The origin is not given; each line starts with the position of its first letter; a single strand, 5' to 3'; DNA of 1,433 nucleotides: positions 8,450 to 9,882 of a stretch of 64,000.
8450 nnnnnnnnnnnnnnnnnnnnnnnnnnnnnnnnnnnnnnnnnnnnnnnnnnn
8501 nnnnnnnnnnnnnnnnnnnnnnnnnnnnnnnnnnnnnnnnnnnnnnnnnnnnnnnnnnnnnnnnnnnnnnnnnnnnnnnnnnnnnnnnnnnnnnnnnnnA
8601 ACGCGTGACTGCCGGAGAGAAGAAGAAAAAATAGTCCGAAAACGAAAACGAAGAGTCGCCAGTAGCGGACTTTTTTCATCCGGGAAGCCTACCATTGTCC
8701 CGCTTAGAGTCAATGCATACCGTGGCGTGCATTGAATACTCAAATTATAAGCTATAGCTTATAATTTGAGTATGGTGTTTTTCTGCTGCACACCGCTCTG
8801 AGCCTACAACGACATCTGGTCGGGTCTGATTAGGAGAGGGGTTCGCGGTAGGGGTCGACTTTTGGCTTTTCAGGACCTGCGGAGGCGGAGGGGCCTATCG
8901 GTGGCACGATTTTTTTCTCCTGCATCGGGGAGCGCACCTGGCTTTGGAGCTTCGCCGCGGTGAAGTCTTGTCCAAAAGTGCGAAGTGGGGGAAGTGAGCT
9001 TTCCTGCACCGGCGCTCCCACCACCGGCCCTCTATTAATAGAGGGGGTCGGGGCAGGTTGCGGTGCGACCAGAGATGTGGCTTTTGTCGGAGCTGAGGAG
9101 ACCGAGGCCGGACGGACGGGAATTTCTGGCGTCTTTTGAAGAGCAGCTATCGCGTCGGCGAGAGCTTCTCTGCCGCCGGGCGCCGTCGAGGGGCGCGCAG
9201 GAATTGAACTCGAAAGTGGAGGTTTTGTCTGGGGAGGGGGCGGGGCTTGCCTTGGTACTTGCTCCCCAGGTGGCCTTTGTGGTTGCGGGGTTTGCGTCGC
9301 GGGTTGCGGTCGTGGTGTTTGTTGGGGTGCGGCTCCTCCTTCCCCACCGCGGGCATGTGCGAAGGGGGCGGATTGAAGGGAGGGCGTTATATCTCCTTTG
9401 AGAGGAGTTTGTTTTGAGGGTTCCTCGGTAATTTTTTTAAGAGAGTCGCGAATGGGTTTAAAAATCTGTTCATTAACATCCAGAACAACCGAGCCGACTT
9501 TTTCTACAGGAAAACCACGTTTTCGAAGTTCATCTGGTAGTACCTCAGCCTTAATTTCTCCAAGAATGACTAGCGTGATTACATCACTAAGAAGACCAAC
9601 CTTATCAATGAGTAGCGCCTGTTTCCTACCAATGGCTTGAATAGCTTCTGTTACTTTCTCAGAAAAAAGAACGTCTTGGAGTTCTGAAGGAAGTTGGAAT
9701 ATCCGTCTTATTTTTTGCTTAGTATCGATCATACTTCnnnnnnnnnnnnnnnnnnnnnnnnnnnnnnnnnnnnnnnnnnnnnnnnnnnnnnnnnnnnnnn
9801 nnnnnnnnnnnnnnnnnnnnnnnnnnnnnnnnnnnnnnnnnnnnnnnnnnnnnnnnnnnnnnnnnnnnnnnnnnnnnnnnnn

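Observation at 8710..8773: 38-bp perfect AT-rich palindrome plus second palindrome in the promoter of the lipase-like gene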

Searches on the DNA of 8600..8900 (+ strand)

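Call 86: search_rna_families(source=window, start=8600, end=8900, threshold=evalue, max_evalue=10)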
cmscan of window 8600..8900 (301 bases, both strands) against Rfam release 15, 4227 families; matches with E-value up to 10: 5.
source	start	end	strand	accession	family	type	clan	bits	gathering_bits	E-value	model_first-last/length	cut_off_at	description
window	8737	8772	+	RF04149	MIR447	Gene; miRNA;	-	20.7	200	0.036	1-236/236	no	MIR447 microRNA precursor family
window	8737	8772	-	RF00721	MIR475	Gene; miRNA;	-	15.8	70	3.2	1-128/128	no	MIR475 microRNA precursor family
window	8614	8698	-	RF01455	DPB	Cis-reg;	-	15.7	40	9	1-86/86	no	Stem loopII regulatory element in POLB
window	8730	8780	-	RF04211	MIR5185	Gene; miRNA;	-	14.3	101.7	4.1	1-111/111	no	MIR5185 microRNA precursor family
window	8734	8771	+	RF04211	MIR5185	Gene; miRNA;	-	13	101.7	8.9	1-111/111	no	MIR5185 microRNA precursor family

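Call 87: search_dna_similar(query=window:8680-8829:+, collection=plasmids, mode=distant, max_evalue=1, max_rows=10)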
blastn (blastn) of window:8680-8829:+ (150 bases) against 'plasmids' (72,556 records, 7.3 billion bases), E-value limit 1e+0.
No match.

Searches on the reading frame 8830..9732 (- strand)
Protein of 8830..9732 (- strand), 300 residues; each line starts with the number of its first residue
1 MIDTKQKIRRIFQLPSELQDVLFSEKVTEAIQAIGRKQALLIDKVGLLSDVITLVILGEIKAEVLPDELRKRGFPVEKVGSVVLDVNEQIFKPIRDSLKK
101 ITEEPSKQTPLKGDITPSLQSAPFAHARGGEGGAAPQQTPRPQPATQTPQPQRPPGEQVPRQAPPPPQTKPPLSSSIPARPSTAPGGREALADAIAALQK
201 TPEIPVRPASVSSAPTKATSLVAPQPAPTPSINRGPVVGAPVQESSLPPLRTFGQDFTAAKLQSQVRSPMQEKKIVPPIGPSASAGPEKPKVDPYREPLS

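Call 7: search_protein_families(library=pfam, proteins=[window:8830-9732:-], max_evalue=0.01)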
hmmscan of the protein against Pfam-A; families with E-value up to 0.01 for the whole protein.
window:8830-9732:- (300 aa): 0 families

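Call 13: find_encoding_contigs(protein=window:8830-9732:-, flank=10000, max_places=10)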
Protein window:8830-9732:- (300 aa): 3 contigs read that carry it; 1 place shown.
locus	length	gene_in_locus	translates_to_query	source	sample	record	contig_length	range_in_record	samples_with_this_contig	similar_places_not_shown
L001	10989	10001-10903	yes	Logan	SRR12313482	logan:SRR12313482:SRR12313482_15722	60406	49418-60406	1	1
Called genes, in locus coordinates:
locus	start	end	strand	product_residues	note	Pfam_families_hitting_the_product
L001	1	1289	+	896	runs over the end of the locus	-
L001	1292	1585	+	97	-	-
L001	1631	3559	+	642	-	PF00580:UvrD-helicase, PF13245:AAA_19, PF13604:AAA_30 (faint), PF01443:Viral_helicase1 (faint), PF13361:UvrD_C, PF13538:UvrD_C_2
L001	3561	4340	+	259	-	PF00398:RrnaAD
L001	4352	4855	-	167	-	-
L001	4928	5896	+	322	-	PF18884:TSP3_bac (weak)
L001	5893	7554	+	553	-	-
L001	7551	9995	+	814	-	-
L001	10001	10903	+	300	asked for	-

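Call 19: find_homologous_proteins(query=window:8830-9732:-)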
Query window:8830-9732:- (300 aa): 6 proteins with E <= 0.001 among 5460 candidates.
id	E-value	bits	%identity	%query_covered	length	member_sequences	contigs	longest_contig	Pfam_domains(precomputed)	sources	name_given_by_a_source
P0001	3.2e-181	619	100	100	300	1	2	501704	-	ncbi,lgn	-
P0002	1.4e-11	63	40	29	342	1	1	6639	-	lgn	-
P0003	2.6e-7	49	31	75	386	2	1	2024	-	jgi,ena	jgi:hypothetical protein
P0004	9.5e-7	47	40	30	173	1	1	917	-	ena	-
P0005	1.1e-6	47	39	30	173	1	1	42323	-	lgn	-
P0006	1.0e-5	43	36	33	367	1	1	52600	-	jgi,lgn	-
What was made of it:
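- Tried and rejected: Homologs of the upstream 300-aa protein (call 19): essentially an orphan, so useless for comparison.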
